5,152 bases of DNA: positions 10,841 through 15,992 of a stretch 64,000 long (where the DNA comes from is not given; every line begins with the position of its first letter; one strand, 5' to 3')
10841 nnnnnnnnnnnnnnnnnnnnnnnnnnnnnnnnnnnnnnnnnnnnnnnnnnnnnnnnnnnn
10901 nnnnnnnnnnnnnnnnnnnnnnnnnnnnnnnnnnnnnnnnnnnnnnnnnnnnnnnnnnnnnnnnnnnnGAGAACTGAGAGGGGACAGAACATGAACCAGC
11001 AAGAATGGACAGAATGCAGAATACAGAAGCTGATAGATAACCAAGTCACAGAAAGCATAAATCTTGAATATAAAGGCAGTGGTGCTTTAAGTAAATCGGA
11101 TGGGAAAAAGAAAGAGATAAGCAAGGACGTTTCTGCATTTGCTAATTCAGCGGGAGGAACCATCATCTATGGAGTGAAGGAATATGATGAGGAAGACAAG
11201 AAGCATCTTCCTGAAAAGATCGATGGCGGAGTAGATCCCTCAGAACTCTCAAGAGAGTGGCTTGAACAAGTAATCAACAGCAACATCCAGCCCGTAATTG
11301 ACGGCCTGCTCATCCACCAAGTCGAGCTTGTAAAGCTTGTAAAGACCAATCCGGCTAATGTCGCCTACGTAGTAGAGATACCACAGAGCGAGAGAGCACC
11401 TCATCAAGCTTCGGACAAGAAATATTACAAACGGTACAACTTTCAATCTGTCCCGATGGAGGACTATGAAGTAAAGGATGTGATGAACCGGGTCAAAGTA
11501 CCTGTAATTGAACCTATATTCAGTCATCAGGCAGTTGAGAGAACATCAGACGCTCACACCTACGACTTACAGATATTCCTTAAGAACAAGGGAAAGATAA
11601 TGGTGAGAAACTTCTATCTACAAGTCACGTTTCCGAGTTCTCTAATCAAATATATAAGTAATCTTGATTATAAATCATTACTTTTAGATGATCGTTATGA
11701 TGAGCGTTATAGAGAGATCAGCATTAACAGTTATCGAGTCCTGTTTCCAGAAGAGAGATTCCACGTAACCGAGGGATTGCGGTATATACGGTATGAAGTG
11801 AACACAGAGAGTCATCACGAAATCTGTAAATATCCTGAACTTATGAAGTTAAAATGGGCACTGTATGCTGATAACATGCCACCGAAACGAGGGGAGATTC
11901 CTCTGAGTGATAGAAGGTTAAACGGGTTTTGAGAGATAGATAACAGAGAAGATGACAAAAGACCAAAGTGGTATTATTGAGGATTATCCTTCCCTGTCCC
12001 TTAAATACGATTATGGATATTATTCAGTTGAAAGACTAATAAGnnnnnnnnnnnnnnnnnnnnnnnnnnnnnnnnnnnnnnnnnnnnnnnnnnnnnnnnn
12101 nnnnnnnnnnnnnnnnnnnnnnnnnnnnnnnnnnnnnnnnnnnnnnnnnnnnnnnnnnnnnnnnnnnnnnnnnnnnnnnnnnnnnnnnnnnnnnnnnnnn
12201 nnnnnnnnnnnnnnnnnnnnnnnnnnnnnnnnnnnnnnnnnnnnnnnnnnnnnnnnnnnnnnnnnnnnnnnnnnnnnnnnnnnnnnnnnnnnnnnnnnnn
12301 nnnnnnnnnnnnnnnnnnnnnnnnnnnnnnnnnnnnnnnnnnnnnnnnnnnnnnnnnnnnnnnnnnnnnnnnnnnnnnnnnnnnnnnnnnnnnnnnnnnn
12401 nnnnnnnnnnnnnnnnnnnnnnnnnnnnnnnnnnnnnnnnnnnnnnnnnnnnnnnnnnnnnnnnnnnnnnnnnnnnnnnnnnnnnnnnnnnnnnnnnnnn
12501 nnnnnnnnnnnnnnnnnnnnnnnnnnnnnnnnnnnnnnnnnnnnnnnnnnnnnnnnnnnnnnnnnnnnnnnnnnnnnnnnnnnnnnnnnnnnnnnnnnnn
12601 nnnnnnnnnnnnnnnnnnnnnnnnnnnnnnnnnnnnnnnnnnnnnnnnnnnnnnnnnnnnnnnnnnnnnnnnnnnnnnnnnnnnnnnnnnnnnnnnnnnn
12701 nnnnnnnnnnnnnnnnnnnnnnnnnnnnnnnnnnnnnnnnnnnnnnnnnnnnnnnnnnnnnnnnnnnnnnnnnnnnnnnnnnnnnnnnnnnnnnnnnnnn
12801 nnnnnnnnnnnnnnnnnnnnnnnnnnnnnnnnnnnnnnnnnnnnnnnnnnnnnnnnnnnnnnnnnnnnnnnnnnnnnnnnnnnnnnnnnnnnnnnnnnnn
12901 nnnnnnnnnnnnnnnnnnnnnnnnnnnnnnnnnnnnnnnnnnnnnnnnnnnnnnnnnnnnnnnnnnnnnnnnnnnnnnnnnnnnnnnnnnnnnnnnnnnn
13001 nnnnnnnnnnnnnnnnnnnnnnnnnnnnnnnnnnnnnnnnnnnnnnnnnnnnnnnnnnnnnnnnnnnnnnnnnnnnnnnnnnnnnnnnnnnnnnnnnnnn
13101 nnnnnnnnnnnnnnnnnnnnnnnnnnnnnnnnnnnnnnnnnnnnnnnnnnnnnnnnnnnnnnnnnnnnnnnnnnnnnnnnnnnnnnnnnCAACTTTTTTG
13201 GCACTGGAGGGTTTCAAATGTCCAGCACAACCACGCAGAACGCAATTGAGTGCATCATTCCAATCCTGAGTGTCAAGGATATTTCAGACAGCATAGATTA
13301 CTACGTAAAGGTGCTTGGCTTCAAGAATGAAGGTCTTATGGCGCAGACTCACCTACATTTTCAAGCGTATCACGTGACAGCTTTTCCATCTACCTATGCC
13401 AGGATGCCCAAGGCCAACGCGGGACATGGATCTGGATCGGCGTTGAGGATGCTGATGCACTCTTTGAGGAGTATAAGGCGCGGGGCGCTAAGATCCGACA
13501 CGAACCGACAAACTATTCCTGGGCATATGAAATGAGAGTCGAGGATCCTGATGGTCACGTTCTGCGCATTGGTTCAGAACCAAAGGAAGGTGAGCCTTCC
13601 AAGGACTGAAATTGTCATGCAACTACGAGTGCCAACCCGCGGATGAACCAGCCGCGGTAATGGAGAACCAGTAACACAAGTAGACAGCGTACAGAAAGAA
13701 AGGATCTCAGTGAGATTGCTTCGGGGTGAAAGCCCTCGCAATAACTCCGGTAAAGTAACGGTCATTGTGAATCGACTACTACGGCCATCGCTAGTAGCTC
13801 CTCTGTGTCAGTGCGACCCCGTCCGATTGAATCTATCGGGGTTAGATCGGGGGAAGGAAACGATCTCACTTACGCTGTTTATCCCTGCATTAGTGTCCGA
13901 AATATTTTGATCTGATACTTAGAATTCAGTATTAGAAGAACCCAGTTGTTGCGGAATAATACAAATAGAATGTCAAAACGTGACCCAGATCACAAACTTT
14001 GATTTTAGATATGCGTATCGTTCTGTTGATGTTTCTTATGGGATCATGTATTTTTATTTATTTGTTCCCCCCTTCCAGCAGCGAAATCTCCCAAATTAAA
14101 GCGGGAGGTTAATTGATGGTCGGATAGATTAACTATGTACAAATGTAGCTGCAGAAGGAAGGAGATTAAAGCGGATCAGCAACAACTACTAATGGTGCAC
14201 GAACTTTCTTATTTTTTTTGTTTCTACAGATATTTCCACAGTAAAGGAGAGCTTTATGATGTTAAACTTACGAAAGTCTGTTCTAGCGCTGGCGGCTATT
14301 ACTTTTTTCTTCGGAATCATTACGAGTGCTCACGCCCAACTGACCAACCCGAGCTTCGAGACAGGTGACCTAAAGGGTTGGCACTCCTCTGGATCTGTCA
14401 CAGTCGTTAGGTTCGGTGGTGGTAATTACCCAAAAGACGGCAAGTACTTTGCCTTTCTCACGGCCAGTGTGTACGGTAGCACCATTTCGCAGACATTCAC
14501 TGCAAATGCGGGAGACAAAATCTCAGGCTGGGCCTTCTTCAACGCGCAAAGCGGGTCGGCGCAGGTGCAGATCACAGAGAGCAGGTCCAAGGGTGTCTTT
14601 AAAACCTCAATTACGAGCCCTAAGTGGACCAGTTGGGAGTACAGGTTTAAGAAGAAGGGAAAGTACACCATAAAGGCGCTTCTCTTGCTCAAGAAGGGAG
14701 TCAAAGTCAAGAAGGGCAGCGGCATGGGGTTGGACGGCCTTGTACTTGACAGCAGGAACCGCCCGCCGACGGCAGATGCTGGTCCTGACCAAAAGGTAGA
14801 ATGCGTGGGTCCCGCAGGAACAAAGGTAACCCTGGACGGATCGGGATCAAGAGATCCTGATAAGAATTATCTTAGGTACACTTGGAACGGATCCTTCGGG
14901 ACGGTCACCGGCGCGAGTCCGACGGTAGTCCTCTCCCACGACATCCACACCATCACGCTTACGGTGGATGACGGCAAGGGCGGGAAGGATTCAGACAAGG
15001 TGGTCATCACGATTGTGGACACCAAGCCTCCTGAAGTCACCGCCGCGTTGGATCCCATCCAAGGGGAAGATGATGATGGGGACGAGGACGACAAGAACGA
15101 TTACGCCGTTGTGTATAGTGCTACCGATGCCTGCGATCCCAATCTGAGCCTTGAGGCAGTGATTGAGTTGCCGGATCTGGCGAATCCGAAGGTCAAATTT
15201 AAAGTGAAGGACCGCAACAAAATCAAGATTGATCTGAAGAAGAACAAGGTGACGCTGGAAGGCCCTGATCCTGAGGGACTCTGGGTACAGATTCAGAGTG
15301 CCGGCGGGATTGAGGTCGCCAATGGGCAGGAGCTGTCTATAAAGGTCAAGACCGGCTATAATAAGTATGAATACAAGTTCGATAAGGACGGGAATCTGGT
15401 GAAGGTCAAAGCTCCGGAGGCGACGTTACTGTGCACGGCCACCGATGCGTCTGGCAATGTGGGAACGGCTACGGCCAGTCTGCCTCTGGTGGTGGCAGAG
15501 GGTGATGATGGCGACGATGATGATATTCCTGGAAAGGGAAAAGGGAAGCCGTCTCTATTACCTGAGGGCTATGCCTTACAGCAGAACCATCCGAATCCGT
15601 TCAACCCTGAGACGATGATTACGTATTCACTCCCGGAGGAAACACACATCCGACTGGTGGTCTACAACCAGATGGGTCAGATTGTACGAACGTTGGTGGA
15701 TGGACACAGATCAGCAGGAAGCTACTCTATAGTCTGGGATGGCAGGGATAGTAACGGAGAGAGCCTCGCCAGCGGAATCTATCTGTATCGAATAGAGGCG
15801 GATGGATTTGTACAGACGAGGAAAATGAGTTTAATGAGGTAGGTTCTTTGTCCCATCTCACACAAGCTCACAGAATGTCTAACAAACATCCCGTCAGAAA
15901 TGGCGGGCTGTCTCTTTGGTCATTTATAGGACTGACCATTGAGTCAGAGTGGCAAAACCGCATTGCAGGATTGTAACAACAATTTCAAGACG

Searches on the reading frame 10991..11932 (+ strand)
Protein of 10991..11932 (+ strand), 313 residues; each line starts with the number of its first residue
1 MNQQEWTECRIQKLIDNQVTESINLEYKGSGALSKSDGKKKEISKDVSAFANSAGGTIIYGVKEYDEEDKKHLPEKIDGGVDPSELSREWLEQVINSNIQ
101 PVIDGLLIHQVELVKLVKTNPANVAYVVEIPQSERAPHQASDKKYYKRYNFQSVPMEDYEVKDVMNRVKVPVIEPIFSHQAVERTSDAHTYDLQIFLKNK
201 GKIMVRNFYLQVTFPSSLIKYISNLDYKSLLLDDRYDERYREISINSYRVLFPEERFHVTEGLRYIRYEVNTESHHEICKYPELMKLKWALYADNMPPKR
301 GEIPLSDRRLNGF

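Call 67: search_protein_families(library=pfam, proteins=[window:10991-11932:+], max_evalue=0.001)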
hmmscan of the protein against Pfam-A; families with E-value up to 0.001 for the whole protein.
window:10991-11932:+ (313 aa): 1 family
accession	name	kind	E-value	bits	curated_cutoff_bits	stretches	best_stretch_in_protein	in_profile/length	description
PF04326.19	SLFN_AlbA_2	-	3.6e-17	63.4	25.3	1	21-156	1-117/118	Schlafen, AlbA_2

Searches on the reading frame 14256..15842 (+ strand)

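Call 67: search_protein_families(library=pfam, proteins=[window:14256-15842:+], max_evalue=0.001)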
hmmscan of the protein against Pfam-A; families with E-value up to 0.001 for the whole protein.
window:14256-15842:+ (528 aa): 6 families
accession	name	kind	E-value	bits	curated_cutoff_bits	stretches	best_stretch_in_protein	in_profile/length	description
PF13860.13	FlgD_ig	-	1.9e-12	47.4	27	1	461-516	20-76/79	FlgD Ig-like domain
PF18911.6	PKD_4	-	2.9e-09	37.3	27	1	168-252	1-84/85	PKD domain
PF22352.2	K319L-like_PKD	-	1.2e-07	32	27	1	175-253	1-84/84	K319L-like, PKD domain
PF13585.12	CHU_C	-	0.00017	22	27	1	463-517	27-75/86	CHU_C Type IX secretion signal domain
PF18962.6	Por_Secre_tail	-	0.0002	22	27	0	446-524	3-73/75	Secretion system C-terminal sorting domain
PF17963.7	Big_9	-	0.00071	20.8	23.6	0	168-252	1-89/89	Bacterial Ig domain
